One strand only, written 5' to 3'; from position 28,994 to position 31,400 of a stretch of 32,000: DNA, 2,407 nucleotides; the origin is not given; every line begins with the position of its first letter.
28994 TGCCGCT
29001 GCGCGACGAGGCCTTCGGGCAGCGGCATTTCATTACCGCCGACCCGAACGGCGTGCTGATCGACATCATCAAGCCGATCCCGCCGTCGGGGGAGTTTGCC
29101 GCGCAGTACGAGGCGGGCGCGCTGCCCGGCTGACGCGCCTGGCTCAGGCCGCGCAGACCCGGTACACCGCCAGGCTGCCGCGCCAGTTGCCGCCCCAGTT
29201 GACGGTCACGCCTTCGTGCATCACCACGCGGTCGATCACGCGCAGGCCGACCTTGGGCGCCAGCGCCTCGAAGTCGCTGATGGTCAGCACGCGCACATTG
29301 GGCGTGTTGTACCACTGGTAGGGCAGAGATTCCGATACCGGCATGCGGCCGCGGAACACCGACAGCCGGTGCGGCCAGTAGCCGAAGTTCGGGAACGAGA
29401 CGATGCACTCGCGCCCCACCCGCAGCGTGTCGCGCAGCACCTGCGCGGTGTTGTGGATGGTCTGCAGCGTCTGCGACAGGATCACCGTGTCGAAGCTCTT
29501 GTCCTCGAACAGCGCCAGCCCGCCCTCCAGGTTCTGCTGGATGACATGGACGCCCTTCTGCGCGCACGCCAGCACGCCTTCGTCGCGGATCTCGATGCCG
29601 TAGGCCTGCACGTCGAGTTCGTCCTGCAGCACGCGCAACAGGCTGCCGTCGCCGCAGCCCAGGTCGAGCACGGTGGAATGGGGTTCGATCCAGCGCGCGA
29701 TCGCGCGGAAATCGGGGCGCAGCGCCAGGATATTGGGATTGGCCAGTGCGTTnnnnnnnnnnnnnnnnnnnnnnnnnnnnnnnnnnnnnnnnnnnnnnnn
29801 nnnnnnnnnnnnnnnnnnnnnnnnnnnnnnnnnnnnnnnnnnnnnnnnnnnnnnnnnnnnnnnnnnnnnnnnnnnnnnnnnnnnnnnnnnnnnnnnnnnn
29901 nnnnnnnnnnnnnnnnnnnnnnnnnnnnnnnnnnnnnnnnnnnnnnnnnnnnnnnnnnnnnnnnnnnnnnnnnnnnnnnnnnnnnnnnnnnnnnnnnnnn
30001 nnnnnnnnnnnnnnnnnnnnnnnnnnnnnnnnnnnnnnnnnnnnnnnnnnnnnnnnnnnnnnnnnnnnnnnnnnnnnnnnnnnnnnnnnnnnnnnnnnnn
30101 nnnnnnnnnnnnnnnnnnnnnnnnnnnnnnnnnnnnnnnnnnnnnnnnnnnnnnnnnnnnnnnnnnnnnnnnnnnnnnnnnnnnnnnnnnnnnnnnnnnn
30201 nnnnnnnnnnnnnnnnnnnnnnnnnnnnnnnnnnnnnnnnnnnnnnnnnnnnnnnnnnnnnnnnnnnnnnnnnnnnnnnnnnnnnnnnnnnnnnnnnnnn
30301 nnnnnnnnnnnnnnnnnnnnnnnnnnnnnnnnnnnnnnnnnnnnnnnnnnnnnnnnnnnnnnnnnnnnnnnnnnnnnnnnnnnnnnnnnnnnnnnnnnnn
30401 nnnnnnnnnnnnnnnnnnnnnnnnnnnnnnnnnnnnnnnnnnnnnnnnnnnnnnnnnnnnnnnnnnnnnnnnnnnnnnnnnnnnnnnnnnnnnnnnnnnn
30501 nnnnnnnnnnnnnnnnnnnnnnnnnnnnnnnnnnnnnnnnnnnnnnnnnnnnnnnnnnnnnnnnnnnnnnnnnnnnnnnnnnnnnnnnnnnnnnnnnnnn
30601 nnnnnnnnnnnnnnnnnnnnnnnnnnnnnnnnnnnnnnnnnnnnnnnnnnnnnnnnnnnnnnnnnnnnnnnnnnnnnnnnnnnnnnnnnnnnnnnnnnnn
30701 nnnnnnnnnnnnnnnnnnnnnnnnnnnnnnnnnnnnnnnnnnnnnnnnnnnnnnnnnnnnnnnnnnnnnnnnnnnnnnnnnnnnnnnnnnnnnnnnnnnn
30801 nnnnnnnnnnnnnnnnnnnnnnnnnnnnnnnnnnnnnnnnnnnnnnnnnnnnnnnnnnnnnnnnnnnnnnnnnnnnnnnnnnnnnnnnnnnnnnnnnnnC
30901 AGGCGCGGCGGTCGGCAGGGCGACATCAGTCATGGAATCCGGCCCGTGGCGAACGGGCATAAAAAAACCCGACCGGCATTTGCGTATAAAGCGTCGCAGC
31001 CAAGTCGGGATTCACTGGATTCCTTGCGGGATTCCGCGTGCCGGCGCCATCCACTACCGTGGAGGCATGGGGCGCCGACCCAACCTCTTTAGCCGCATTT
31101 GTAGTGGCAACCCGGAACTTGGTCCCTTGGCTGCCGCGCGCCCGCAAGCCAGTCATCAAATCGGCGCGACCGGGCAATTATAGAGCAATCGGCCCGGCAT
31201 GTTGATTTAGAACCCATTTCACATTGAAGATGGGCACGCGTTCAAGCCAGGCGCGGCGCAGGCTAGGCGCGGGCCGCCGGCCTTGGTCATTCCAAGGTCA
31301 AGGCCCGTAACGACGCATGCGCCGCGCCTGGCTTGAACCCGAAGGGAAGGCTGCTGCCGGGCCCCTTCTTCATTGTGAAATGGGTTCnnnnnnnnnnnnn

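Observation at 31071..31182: The metX leader carries a structured RNA motif that recurs upstream of metK: a candidate SAM/methionine riboswitch I cannot place in a known class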

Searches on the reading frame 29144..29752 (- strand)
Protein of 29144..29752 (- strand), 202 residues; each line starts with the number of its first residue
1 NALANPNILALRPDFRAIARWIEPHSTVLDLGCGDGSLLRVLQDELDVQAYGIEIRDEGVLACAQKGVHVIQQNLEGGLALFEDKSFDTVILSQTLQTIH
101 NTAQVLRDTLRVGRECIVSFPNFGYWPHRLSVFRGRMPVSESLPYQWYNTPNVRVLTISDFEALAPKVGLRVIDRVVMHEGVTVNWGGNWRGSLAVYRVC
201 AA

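Call 8: search_protein_families(library=ncbifam, proteins=[window:29144-29752:-])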
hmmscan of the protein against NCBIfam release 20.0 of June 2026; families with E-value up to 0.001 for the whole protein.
window:29144-29752:- (202 aa): 13 families
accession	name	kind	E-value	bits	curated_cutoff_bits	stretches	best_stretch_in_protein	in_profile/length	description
TIGR02081.1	metW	equivalog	1.9e-83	278.8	189.5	1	12-199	1-193/194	methionine biosynthesis protein MetW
NF045667.1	MTase_DVU1556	equivalog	9.9e-12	44.8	155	1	22-112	20-110/213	DVU_1556 family methyltransferase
TIGR02072.1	BioC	equivalog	1.1e-05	25.3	184.95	1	26-114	36-125/244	malonyl-ACP O-methyltransferase BioC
NF011530.0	PRK14968.1-4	equivalog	1.3e-05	24.7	243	1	21-91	36-104/202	putative methyltransferase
NF043040.1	corrin_prot_MT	hypoth_equivalog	3.1e-05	23.5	180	1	18-102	34-126/216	corrinoid protein-associated methyltransferase CpaM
NF011527.0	PRK14968.1-1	equivalog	3.5e-05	23.6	242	1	17-92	27-99/192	putative methyltransferase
NF001241.0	PRK00216.1-2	equivalog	5e-05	23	327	1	22-114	49-140/231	demethylmenaquinone methyltransferase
TIGR04543.1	ketoArg_3Met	equivalog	5.8e-05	22.3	425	1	18-65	143-191/336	2-ketoarginine methyltransferase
NF041081.1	prot_lys_mtase_Arch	equivalog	7.5e-05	22.8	200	1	23-101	8-84/142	protein-lysine N-methyltransferase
TIGR01934.1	MenG_MenH_UbiE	subfamily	8.9e-05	21.9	158.35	1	24-113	39-133/223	ubiquinone/menaquinone biosynthesis methyltransferase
NF004452.0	PRK05785.1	equivalog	0.0001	21.9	207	1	20-118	47-144/228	hypothetical protein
TIGR00091.1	TIGR00091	equivalog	0.00013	21.4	112.65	1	13-75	7-68/194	tRNA (guanosine(46)-N7)-methyltransferase TrmB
NF001244.0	PRK00216.1-5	equivalog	0.00047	19.5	216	1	22-112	44-144/236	bifunctional demethylmenaquinone methyltransferase/2-methoxy-6-polyprenyl-1,4-benzoquinol methylase UbiE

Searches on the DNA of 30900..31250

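Call 4: search_rna_families(source=window, start=30900, end=31250, threshold=evalue, max_evalue=10, show_alignments=5)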
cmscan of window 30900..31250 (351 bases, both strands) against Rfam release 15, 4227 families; matches with E-value up to 10: 4.
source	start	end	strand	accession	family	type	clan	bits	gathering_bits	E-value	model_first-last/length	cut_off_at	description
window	31137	31168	-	RF00521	SAM_alpha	Cis-reg; riboswitch;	-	19.8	36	0.026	10-42/79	no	Alpha-proteobacteria SAM riboswitch aptamer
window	30959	31071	-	RF02837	anti-hemB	Gene; sRNA;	-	15.3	49.5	0.39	1-81/81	no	Burkholderia RNA 7 (anti-hemB)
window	31038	31079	-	RF02884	BcKCsr7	Gene; sRNA;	-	11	59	9.8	40-79/157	no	Burkholderia sRNA 7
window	31068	31123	-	RF00521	SAM_alpha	Cis-reg; riboswitch;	-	10.6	36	8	1-79/79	no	Alpha-proteobacteria SAM riboswitch aptamer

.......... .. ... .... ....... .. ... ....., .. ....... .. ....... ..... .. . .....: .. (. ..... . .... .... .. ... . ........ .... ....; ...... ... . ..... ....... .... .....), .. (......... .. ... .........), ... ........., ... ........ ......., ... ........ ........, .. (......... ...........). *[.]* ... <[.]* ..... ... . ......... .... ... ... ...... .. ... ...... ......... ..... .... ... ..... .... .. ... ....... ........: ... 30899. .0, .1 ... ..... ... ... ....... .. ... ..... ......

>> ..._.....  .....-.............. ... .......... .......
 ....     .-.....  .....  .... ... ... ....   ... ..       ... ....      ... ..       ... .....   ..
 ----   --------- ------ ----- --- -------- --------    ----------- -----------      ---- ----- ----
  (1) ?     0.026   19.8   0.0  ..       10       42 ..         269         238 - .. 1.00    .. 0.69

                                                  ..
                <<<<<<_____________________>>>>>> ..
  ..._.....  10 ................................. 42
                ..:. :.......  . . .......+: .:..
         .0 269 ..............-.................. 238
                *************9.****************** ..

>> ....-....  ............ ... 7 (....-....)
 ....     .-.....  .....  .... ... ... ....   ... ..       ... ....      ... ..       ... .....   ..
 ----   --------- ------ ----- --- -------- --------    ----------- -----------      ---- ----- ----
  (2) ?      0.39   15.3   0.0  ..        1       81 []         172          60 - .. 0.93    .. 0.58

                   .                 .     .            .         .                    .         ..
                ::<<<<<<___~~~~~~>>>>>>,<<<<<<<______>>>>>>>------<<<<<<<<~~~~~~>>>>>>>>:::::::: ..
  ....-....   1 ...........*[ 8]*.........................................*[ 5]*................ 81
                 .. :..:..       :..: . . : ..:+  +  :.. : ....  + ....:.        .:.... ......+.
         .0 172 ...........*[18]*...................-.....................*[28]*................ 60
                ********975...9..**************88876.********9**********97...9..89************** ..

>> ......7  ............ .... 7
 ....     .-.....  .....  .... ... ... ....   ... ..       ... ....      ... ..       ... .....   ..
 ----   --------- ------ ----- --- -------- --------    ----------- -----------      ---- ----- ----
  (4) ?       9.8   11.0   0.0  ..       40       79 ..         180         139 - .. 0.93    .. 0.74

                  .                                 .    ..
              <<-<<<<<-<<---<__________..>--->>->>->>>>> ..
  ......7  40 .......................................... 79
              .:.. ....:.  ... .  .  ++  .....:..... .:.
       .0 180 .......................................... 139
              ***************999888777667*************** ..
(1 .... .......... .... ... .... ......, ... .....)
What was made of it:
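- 31075..31168 (-): metX-leader aptamer of SAM-II/V type. P1 is 31168-63 with 31142-37. The L1 third strand GAUUUG is 31162-57. The P2a 5' strand UGACU is 31155-51. The P2b 5' strand CUUGCG is 31148-43. The P3 hairpin is 31135-31106. The A-rich L3 is 31105-31094. The P2b 3' strand GCUAAAG is 31093-87, with the bulged U at 31091. The tail is 31086-75, and its P2a 3' strand GGUUG is 31085-81. Call 4 gives split SAM_alpha hits of 19.8 and 10.6 bits.
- On SAM-II/SAM-V superfamily: metX: GAUUUG, identical to the SAM_alpha consensus (call 4).
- On SAM-II (Rfam RF00521): Window metX: 19.8 and 10.6 bits as two separate hits (call 4).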
